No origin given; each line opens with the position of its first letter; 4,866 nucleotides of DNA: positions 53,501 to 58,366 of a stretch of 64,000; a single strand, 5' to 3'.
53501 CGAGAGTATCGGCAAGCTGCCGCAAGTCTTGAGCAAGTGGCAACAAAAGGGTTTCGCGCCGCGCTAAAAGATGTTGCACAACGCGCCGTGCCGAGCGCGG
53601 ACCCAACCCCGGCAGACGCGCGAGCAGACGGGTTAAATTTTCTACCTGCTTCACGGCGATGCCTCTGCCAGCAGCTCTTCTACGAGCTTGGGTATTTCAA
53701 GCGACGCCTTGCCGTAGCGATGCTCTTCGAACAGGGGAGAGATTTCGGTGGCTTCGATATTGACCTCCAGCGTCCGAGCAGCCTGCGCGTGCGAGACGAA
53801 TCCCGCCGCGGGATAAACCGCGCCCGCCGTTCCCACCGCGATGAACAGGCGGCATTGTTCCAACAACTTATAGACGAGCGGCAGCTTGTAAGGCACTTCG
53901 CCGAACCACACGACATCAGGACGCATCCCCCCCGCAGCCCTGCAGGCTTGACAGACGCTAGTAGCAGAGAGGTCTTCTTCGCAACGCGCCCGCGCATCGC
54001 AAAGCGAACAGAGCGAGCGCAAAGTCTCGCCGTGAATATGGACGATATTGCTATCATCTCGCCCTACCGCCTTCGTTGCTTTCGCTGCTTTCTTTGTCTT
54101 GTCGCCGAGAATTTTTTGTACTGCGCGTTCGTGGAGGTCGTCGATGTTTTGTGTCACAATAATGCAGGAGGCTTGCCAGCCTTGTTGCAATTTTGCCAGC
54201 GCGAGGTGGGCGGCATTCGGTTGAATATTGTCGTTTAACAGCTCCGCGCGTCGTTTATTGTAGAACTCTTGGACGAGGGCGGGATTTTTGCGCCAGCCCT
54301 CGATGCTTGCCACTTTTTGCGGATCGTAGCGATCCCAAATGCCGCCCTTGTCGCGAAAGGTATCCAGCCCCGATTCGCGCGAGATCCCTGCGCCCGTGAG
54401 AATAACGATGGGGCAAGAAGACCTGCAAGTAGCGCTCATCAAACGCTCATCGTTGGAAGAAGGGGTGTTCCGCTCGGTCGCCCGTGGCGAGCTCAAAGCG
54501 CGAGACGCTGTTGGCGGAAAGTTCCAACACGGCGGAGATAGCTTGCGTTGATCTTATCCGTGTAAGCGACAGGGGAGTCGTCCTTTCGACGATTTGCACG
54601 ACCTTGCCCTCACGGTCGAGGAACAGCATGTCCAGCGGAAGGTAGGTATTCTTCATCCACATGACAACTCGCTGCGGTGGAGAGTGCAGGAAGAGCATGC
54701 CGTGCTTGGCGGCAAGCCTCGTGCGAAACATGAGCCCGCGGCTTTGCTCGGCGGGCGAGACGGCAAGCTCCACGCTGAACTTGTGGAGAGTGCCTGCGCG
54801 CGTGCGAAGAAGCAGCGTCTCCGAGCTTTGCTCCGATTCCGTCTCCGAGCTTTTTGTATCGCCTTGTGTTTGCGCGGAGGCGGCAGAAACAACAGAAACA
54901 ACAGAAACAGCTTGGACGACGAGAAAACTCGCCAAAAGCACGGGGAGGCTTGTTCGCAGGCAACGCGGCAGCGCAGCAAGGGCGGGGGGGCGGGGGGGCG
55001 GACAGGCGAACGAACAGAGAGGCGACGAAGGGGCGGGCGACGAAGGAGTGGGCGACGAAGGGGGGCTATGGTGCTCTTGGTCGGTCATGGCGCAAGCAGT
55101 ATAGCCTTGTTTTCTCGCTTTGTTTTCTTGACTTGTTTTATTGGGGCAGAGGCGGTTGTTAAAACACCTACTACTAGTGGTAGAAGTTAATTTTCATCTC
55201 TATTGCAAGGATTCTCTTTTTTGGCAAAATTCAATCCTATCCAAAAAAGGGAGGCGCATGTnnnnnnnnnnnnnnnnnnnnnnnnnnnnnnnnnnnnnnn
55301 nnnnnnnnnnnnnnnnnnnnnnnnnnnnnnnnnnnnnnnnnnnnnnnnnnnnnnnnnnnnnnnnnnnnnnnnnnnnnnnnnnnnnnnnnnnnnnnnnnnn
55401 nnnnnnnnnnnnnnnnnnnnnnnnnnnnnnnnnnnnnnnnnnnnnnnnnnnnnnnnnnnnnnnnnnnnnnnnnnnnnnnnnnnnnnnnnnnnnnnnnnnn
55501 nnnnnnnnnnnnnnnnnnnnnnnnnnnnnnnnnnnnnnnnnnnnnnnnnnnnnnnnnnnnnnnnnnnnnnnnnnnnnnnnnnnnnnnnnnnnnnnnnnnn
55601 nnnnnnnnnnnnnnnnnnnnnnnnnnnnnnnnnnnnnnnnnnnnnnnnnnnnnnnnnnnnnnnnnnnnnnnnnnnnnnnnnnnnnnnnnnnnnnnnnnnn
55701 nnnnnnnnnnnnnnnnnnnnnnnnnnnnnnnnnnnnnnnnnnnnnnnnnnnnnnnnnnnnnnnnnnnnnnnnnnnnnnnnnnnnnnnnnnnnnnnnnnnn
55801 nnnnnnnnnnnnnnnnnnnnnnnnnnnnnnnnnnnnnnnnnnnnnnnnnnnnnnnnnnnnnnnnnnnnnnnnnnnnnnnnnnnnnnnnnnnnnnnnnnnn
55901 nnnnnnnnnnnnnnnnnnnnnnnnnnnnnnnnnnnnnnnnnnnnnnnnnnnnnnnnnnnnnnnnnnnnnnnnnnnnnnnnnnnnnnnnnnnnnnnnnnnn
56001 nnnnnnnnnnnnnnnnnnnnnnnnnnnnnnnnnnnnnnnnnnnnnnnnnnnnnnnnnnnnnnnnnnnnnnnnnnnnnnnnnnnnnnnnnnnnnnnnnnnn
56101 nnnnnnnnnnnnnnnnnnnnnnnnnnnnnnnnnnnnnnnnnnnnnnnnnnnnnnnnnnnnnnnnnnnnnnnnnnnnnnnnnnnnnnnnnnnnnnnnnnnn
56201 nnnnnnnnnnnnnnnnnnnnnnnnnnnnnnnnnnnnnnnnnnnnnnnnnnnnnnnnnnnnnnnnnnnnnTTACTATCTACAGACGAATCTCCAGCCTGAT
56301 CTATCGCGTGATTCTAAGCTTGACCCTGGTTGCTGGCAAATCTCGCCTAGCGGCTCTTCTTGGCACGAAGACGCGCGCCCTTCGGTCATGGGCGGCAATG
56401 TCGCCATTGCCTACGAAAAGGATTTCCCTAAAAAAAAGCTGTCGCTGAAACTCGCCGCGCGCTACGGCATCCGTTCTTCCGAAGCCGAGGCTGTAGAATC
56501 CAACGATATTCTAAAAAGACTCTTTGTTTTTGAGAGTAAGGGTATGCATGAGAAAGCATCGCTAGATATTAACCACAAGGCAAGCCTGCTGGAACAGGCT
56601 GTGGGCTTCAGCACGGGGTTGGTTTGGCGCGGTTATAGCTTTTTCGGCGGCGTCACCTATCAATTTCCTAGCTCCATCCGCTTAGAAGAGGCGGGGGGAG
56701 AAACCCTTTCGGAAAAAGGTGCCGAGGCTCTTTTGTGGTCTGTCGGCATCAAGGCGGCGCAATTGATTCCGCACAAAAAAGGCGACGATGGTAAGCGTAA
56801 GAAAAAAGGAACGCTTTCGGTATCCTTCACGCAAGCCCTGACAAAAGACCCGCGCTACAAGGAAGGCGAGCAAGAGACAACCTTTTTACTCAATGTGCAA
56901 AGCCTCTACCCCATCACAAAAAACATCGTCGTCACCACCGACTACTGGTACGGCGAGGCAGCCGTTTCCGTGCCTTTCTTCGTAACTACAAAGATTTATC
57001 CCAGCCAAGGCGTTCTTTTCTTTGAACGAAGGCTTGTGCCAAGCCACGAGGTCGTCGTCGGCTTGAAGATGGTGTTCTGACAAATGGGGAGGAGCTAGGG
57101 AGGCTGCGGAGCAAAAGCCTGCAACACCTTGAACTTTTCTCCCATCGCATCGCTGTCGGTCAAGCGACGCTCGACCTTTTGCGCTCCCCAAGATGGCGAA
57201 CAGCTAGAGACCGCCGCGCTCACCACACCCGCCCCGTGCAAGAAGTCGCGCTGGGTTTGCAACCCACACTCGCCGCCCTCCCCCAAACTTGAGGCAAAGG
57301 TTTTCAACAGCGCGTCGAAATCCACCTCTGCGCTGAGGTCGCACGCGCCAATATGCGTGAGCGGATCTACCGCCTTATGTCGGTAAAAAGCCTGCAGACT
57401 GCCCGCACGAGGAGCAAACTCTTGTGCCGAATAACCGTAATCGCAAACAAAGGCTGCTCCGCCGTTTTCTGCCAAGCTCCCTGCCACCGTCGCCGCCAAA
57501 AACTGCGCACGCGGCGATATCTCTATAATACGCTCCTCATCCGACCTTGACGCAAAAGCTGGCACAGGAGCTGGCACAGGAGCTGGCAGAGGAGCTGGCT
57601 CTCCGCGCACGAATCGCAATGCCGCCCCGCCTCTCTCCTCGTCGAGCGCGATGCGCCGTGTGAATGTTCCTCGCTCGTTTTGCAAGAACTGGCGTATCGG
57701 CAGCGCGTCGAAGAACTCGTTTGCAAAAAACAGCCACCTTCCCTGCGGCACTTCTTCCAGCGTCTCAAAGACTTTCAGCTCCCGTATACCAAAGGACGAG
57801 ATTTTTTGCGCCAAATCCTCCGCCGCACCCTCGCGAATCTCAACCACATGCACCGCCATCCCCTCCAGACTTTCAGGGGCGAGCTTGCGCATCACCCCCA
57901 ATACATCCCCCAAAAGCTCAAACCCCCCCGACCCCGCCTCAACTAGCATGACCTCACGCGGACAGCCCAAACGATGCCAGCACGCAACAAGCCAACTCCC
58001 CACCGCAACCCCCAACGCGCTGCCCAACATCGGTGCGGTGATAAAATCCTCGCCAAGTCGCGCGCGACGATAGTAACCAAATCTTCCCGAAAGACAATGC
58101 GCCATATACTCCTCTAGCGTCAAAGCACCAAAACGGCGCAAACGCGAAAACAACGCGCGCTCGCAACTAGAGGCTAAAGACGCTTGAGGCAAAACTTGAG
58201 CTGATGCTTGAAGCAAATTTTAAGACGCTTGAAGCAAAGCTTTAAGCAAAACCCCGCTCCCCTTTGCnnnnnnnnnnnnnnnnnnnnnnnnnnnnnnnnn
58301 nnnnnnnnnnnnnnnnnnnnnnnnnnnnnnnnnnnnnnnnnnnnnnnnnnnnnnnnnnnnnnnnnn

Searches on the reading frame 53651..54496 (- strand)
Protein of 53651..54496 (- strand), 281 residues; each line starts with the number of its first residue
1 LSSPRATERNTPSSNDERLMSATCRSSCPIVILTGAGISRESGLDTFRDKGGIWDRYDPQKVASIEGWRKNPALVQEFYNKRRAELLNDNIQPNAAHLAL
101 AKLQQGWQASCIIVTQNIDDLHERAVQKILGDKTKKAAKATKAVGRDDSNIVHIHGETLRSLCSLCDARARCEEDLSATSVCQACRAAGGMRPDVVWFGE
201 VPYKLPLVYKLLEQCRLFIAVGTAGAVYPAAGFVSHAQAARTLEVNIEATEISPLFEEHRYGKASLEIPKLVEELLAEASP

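Call 89: search_protein_families(library=pfam, proteins=[window:53651-54496:-], max_evalue=0.00001)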
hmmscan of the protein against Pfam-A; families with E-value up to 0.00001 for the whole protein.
window:53651-54496:- (281 aa): 1 family
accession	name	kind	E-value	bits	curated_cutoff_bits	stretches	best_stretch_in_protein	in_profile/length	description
PF02146.23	SIR2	-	1.8e-37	129.4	24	2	35-127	1-95/180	Sir2 family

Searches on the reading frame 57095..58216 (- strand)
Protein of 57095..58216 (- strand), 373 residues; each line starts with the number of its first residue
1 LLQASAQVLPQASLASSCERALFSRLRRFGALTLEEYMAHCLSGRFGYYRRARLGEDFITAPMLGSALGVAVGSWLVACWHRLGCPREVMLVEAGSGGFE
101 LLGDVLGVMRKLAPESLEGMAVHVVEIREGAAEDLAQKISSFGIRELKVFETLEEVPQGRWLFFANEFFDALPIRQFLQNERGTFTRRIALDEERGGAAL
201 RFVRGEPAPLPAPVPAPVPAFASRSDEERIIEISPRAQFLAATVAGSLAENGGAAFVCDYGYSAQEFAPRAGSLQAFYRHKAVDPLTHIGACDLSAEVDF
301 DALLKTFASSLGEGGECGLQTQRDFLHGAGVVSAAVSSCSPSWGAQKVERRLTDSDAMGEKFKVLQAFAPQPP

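Call 89: search_protein_families(library=pfam, proteins=[window:57095-58216:-], max_evalue=0.00001)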
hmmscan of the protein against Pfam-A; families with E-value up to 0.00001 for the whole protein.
window:57095-58216:- (373 aa): 1 family
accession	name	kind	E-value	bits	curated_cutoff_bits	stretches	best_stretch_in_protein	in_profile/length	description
PF02636.23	Methyltransf_28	-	6.8e-47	160.5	23.3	1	72-306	2-236/249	Putative S-adenosyl-L-methionine-dependent methyltransferase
